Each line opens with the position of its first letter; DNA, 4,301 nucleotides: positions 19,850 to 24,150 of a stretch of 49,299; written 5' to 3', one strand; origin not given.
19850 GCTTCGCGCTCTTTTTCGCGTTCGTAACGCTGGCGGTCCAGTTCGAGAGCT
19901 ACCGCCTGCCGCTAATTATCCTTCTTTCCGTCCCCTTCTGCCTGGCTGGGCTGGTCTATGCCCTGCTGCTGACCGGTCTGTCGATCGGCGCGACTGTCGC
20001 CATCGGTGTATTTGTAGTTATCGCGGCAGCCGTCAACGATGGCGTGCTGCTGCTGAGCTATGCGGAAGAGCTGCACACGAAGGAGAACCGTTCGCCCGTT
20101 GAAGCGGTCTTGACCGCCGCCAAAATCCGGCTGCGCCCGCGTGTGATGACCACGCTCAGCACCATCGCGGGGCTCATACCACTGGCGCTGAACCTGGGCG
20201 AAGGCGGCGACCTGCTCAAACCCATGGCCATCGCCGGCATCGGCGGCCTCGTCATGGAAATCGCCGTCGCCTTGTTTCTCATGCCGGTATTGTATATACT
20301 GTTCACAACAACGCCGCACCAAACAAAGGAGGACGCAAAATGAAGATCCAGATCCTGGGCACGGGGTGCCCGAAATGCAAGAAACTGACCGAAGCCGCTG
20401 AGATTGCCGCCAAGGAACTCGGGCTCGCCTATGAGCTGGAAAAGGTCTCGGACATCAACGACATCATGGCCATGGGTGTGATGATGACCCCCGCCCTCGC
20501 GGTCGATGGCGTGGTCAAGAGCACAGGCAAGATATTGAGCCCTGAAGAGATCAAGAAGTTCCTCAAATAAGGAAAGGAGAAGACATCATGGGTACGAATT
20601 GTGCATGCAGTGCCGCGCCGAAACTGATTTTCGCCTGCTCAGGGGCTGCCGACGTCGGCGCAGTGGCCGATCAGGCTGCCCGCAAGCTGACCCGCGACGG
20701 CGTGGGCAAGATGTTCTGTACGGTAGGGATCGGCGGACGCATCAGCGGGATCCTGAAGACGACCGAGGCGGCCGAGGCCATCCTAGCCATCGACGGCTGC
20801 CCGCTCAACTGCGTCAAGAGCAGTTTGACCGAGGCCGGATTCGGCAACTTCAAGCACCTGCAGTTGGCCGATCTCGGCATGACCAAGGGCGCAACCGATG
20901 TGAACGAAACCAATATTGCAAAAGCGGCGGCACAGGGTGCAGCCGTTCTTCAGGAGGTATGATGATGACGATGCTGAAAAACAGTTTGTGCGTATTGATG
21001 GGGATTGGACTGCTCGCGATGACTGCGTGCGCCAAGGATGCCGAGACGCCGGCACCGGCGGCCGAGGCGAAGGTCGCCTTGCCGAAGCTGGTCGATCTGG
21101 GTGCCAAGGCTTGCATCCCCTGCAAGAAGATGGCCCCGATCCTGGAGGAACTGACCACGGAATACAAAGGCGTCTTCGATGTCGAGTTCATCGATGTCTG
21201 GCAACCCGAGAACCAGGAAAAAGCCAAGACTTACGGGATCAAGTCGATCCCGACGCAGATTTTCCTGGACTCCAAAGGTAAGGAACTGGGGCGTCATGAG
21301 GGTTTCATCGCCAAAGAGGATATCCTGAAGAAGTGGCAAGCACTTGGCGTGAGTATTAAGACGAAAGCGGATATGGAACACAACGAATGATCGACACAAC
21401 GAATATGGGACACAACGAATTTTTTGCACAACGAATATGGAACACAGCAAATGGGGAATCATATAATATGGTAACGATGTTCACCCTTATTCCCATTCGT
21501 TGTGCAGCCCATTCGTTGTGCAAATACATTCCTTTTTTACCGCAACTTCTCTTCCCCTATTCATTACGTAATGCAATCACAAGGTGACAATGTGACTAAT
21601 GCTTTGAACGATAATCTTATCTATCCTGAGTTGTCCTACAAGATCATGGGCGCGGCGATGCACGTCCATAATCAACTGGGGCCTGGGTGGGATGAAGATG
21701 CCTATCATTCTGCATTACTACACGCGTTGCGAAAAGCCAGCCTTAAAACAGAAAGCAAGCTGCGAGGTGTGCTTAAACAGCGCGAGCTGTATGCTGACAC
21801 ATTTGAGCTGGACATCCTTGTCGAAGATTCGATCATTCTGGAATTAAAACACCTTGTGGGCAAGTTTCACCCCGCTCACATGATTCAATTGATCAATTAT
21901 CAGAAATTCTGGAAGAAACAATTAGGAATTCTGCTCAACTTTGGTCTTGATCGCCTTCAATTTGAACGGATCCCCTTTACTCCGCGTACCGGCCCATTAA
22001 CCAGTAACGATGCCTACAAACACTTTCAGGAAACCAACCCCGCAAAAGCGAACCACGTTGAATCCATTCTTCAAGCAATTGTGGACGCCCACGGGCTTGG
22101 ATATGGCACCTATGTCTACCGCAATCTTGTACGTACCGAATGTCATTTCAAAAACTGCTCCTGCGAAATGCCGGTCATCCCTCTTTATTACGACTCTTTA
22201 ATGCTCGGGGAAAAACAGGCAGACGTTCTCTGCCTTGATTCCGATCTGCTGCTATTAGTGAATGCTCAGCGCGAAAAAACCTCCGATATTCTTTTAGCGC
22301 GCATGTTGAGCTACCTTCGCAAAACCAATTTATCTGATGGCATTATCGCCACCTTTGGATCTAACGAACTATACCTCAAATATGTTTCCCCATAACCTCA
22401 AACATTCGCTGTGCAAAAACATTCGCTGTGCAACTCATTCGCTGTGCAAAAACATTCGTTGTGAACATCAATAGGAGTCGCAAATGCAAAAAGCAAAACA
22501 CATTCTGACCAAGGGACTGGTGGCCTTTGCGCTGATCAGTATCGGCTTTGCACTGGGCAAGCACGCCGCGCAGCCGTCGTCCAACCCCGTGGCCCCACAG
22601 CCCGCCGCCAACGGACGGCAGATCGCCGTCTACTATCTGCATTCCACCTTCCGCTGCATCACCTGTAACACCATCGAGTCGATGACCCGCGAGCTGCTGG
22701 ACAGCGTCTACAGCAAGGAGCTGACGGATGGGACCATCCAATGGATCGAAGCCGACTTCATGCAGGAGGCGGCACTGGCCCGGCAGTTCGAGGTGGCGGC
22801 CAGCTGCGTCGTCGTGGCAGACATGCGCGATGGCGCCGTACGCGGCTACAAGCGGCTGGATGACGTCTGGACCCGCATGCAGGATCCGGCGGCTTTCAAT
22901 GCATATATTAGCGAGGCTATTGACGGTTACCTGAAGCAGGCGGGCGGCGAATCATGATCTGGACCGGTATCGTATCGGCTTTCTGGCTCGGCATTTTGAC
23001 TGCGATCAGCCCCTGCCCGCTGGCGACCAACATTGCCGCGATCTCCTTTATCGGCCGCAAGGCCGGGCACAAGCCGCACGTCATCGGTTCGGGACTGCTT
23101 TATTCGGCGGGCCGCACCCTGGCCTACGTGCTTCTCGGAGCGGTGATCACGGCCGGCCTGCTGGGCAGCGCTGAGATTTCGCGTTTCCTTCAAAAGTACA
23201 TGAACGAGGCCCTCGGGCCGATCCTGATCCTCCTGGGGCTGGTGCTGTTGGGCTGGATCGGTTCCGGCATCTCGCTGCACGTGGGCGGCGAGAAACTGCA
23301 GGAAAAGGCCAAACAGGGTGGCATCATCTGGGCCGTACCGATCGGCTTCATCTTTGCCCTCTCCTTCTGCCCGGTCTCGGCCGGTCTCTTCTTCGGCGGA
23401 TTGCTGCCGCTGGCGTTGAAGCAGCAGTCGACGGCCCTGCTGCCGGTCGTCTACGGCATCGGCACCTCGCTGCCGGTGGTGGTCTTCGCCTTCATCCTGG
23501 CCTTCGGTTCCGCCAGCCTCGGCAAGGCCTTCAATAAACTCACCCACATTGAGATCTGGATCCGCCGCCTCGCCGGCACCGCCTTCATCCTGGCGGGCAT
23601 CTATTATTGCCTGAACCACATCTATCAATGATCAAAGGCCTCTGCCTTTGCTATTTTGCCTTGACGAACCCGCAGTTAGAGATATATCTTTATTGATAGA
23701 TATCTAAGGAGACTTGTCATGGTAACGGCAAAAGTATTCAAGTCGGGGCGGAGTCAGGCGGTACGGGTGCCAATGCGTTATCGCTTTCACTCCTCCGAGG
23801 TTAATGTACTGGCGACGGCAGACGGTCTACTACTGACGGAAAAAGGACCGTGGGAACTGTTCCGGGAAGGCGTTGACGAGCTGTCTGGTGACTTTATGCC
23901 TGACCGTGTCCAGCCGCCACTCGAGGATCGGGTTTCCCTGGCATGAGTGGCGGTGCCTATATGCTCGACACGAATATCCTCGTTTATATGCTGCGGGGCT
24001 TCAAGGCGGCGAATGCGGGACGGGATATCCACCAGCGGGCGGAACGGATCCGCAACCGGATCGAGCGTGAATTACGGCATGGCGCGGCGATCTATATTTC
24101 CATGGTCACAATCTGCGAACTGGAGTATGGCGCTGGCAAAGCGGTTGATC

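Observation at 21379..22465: AT-rich GxxExxY-gene cassette bracketed by inverted arrays of a 16-nt unit, inserted inside the arsenic cluster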

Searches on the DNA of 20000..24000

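Call 42: search_rna_families(source=window, start=20000, end=24000, threshold=evalue, max_evalue=1)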
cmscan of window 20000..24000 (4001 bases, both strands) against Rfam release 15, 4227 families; matches with E-value up to 1: 1.
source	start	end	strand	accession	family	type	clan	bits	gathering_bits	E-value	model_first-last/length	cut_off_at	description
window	20633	20734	-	RF04316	mgtE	Cis-reg;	-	15.1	200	0.87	201-297/306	no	mgtE ncRNA motif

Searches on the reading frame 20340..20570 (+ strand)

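Call 7: search_protein_families(library=pfam, proteins=[window:20340-20570:+], max_evalue=0.01)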
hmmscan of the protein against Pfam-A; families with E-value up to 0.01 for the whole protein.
window:20340-20570:+ (76 aa): 1 family
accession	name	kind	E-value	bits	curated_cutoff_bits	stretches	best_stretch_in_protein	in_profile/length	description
PF13192.12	Thioredoxin_3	-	3.7e-27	94.6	24.8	1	1-76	1-76/76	Thioredoxin domain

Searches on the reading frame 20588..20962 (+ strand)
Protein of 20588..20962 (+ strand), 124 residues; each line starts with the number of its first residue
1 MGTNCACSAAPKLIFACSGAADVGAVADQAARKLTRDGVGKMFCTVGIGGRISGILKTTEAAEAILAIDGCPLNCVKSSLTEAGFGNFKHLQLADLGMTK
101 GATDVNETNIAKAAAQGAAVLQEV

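Call 7: search_protein_families(library=pfam, proteins=[window:20588-20962:+], max_evalue=0.01)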
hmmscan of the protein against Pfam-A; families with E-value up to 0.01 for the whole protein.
window:20588-20962:+ (124 aa): 1 family
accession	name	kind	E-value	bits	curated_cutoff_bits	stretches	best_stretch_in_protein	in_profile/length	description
PF08859.16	DGC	-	1.1e-27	96.6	27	1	13-114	1-103/106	DGC domain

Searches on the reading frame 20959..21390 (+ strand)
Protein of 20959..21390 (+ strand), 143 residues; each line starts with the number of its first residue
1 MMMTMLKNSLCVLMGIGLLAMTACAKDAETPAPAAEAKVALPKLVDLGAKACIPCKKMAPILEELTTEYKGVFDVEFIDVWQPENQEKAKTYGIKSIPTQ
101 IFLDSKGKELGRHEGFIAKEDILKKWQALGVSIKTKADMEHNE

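Call 7: search_protein_families(library=pfam, proteins=[window:20959-21390:+], max_evalue=0.01)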
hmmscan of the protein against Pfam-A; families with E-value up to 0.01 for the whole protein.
window:20959-21390:+ (143 aa): 5 families
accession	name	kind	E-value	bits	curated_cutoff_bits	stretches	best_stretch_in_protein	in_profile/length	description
PF00085.26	Thioredoxin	-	3.3e-13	49.9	23.5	1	42-125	20-100/103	Thioredoxin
PF13098.12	Thioredoxin_2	-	2e-10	41.4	27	1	42-124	7-102/104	Thioredoxin-like domain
PF13905.12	Thioredoxin_8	-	1.8e-05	25.4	27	0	44-71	5-32/94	Thioredoxin-like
PF14595.12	Thioredoxin_9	-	0.0019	18.5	25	1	43-112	44-113/129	Thioredoxin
PF13192.12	Thioredoxin_3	-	0.0067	16.9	24.8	1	47-126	6-74/76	Thioredoxin domain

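Call 8: search_protein_families(library=ncbifam, proteins=[window:20959-21390:+], max_evalue=0.01)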
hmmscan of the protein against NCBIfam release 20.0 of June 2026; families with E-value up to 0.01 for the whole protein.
window:20959-21390:+ (143 aa): 13 families
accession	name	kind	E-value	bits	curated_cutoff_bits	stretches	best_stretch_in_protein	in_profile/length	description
TIGR01068.1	thioredoxin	equivalog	3e-15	56.2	96.8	1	42-125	16-96/101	thioredoxin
NF006898.0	PRK09381.1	equivalog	1.3e-10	41.6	138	1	43-104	24-83/109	thioredoxin TrxA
NF008229.0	PRK10996.1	equivalog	2.7e-09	36.9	125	1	40-121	52-130/141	thioredoxin TrxC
TIGR01126.1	pdi_dom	equivalog_domain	5.2e-07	29.9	107.2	1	44-124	18-99/105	protein disulfide-isomerase domain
NF045694.1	seleno_TsoB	exception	7e-06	24.4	805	1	38-123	472-565/572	rhodanese/DsbD fusion-like selenoprotein TsoB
NF002854.0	PRK03147.1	subfamily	2.2e-05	24.4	170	0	80-123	123-166/176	thiol-disulfide oxidoreductase ResA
TIGR01130.1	ER_PDI_fam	subfamily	0.0011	18.6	344.25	1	44-108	367-429/476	protein disulfide-isomerase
TIGR00411.1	redox_disulf_1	equivalog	0.0013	18.8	92.75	1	51-101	10-58/82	MJ0307 family thioredoxin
NF047696.1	ThlDiSintTplARhiz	equivalog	0.0016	18.3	230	0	44-91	101-148/219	thiol:disulfide interchange protein TlpA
NF047697.1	ThioredTrxAClost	equivalog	0.0029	17.7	140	1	43-102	20-77/105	thioredoxin TrxA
TIGR02187.2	PDO_seleno_TRX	equivalog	0.0029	17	185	1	49-109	27-84/209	protein disulfide oxidoreductase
NF047660.1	HUIPC_Trx_selen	equivalog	0.0064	16.6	105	1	50-80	11-41/91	HUIPC motif thioredoxin-like (seleno)protein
TIGR00385.1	dsbE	subfamily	0.0069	16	123.15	0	37-79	60-102/173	DsbE family thiol:disulfide interchange protein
